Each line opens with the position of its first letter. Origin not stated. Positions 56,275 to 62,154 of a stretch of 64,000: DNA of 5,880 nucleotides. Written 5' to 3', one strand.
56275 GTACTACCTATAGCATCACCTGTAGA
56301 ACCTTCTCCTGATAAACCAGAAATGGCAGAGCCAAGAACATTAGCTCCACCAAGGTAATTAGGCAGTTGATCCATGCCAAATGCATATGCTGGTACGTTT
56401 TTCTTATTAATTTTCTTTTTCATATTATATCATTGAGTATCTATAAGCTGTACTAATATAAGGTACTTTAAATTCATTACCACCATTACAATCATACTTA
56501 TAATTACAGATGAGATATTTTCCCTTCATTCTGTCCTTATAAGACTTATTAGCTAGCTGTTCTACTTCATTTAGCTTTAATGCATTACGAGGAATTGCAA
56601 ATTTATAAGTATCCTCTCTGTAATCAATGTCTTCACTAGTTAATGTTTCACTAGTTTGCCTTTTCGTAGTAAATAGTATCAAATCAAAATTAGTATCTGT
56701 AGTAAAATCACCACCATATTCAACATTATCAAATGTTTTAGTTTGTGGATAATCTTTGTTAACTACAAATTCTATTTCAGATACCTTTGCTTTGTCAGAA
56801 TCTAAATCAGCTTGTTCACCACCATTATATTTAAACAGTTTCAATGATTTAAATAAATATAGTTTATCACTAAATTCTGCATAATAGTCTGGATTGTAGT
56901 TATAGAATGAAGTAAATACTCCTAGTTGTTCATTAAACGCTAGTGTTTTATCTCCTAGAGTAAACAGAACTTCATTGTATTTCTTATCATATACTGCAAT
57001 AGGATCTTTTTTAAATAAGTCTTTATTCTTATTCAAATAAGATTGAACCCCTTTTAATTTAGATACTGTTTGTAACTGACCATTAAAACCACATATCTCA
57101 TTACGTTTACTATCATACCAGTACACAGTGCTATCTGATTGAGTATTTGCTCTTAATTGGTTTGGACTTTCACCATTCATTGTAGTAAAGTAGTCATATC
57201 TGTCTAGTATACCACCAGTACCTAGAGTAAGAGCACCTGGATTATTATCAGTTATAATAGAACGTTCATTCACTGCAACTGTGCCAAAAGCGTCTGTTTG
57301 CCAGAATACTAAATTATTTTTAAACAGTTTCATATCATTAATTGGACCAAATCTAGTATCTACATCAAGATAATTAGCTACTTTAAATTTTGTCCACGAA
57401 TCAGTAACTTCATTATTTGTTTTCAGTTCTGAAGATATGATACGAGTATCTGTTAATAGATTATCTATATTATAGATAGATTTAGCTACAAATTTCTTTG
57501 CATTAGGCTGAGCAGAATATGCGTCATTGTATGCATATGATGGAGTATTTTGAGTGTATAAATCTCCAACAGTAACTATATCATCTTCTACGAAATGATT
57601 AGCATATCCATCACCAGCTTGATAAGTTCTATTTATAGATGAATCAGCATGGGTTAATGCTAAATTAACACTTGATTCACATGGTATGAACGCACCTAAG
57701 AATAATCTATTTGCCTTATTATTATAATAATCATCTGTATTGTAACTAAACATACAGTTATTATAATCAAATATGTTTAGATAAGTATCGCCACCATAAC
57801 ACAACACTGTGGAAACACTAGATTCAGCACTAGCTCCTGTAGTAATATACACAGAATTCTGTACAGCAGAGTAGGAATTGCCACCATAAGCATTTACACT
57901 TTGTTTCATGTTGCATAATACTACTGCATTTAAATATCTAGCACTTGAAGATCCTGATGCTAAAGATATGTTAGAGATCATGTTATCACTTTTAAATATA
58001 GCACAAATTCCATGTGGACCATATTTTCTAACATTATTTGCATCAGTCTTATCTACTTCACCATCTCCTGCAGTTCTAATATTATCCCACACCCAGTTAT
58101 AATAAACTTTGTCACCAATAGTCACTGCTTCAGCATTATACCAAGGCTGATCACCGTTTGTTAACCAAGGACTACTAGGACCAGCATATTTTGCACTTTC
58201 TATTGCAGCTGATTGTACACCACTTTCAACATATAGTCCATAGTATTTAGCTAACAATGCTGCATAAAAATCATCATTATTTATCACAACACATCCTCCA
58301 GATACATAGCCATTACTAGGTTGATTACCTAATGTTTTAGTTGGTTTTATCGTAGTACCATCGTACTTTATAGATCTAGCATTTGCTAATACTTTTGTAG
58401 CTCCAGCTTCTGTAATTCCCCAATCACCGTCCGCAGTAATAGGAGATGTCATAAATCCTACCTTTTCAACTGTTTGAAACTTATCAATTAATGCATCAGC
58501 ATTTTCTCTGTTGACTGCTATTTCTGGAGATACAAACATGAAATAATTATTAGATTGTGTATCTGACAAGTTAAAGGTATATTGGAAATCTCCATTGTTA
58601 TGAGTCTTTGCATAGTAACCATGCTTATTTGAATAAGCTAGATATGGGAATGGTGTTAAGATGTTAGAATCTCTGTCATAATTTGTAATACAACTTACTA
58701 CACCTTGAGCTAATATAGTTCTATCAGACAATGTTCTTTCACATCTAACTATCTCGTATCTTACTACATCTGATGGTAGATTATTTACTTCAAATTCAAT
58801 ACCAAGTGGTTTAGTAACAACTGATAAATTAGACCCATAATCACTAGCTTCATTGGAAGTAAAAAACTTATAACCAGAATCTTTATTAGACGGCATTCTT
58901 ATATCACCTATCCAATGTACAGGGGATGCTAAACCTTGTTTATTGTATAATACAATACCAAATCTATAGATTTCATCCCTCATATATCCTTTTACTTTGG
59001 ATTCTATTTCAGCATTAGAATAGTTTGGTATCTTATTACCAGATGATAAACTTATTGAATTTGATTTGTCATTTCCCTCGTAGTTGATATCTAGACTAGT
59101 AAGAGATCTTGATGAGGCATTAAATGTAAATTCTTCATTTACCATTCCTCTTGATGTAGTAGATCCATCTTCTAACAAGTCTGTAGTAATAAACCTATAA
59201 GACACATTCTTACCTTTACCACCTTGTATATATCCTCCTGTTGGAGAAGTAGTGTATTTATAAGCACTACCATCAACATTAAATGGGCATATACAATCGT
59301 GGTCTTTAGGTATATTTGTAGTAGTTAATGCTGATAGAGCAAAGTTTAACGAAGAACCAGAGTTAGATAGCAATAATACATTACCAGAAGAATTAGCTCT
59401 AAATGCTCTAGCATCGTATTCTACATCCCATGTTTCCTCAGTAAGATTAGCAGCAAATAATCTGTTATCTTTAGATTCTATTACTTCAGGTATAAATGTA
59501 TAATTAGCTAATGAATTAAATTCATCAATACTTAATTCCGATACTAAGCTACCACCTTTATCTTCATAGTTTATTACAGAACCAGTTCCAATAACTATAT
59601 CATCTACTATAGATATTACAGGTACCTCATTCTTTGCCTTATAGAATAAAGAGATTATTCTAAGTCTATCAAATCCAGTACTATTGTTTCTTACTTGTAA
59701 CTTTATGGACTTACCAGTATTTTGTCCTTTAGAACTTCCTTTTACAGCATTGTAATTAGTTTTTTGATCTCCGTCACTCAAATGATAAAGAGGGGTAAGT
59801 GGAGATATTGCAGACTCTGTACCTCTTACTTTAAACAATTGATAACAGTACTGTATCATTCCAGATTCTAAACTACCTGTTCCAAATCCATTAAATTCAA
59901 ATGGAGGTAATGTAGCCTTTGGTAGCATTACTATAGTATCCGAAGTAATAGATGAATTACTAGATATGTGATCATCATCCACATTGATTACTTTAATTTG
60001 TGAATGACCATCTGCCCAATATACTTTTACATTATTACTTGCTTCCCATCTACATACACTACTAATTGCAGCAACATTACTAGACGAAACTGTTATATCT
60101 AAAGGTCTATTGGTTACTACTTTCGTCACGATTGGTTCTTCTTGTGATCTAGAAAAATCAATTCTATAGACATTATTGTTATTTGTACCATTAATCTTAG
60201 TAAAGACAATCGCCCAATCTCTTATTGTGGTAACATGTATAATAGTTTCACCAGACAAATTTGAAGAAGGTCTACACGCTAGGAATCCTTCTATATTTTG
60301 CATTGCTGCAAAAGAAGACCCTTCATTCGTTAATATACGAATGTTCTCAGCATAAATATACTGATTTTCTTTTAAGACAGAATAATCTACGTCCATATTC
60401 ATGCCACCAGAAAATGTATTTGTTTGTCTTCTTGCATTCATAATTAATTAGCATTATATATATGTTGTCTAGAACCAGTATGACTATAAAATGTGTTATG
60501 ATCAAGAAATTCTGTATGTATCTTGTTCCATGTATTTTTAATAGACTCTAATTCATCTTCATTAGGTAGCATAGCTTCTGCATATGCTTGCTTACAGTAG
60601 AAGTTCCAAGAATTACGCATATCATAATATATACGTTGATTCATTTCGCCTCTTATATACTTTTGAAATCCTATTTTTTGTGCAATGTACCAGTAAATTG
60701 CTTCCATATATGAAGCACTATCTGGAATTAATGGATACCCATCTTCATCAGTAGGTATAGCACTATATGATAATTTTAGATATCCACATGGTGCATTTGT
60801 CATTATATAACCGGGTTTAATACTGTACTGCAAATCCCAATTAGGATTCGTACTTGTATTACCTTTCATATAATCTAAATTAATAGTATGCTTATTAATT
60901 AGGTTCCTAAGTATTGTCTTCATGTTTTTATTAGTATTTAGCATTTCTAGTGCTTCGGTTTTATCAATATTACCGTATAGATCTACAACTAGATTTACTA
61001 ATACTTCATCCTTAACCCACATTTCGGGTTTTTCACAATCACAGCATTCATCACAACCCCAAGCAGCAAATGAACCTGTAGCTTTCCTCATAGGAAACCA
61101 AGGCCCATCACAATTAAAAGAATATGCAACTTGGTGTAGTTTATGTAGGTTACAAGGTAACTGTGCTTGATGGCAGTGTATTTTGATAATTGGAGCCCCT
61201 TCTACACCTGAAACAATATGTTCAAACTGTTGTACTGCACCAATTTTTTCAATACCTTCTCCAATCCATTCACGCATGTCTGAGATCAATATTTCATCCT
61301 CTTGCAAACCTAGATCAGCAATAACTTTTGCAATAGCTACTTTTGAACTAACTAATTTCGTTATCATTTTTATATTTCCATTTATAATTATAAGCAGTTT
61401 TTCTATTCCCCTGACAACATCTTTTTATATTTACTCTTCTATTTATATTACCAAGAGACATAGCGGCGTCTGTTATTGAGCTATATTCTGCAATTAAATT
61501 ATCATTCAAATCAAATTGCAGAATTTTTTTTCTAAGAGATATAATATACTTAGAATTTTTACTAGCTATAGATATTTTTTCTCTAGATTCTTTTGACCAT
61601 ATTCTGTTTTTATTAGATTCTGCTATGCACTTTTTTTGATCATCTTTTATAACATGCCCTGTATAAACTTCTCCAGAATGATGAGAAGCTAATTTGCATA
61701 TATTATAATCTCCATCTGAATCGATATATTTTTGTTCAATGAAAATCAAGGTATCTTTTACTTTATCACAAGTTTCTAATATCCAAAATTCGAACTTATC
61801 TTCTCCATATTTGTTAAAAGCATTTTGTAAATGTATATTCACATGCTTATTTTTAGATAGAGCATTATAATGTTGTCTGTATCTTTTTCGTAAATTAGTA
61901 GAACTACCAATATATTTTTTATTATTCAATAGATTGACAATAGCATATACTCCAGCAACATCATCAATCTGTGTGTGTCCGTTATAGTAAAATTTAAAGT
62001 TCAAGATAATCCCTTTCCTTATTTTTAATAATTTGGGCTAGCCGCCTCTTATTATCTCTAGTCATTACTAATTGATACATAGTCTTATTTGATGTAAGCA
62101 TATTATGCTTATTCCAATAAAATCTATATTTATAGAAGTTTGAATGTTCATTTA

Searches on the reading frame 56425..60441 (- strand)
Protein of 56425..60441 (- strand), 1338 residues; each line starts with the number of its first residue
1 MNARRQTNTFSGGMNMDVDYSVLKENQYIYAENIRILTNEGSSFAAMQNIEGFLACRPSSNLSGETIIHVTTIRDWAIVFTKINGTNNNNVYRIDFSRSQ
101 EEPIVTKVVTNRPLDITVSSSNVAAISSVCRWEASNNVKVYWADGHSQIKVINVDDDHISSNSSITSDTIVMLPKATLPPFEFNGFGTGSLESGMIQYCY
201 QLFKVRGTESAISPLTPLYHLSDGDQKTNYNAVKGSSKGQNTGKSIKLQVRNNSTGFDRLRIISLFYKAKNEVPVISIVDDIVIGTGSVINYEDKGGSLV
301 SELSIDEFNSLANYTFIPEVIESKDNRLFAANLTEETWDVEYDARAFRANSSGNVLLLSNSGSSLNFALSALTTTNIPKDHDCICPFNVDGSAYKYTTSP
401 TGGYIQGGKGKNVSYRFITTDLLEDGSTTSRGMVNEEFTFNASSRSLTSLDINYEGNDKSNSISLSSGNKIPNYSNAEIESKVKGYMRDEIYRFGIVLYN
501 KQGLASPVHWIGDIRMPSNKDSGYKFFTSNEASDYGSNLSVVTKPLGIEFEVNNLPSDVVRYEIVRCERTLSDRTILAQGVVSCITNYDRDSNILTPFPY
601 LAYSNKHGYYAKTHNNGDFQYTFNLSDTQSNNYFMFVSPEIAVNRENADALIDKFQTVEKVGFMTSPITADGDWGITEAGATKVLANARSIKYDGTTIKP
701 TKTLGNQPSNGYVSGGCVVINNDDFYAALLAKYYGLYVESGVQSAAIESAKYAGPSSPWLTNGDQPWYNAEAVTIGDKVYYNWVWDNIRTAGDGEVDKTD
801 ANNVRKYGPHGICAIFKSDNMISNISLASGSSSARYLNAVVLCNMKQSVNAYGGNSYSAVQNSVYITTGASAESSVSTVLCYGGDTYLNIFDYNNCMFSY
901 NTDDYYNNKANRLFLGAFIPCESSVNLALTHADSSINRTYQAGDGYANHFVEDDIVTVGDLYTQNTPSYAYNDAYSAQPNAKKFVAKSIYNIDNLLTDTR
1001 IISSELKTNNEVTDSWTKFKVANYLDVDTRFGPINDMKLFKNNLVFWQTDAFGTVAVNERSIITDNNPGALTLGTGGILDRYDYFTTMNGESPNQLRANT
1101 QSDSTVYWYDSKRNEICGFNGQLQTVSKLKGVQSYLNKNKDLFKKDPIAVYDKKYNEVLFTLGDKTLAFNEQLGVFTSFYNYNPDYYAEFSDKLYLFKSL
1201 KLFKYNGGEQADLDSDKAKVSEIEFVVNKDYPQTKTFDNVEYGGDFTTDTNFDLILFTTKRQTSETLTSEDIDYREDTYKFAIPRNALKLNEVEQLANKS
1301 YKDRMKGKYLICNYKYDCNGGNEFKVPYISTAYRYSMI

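Call 63: search_protein_families(library=pfam, proteins=[window:56425-60441:-], max_evalue=0.001)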
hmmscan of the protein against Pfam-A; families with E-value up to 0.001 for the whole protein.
window:56425-60441:- (1338 aa): 2 families
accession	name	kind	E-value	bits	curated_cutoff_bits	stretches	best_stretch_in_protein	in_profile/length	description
PF25731.1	crAss_MUZ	-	0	1246.5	27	1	5-1199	2-1223/1224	Crassvirus muzzle protein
PF25729.1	crAss_MUZ_C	-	3e-20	72.9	27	1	1218-1286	10-83/83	Crassvirus muzzle protein C-terminal domain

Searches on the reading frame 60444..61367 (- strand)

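Call 63: search_protein_families(library=pfam, proteins=[window:60444-61367:-], max_evalue=0.001)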
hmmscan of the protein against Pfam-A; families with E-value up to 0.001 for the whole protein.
window:60444-61367:- (307 aa): 1 family
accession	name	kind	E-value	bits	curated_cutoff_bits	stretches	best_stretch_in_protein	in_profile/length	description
PF24228.1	CrAss_Ring_1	-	5.9e-118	393.6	27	1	1-306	1-270/272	Phage tail ring protein 1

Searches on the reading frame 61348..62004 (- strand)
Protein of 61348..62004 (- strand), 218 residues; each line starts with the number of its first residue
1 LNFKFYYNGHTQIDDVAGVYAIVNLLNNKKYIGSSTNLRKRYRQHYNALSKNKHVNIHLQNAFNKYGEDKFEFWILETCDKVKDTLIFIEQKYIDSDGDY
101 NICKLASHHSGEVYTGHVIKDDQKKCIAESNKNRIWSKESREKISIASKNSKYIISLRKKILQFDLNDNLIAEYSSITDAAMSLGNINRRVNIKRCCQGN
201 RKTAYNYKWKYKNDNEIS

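Call 63: search_protein_families(library=pfam, proteins=[window:61348-62004:-], max_evalue=0.001)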
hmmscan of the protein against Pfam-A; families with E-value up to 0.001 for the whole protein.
window:61348-62004:- (218 aa): 3 families
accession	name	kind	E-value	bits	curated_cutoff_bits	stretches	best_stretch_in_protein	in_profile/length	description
PF01541.30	GIY-YIG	-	3.3e-10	40.6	22.6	1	18-97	3-72/78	GIY-YIG catalytic domain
PF07453.19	NUMOD1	-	5.5e-07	30.1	22.8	1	159-196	1-36/37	NUMOD1 domain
PF19835.5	SegE_GIY-YIG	-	0.00071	20.2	25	1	11-92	11-99/123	Putative endonuclease segE, GIY-YIG domain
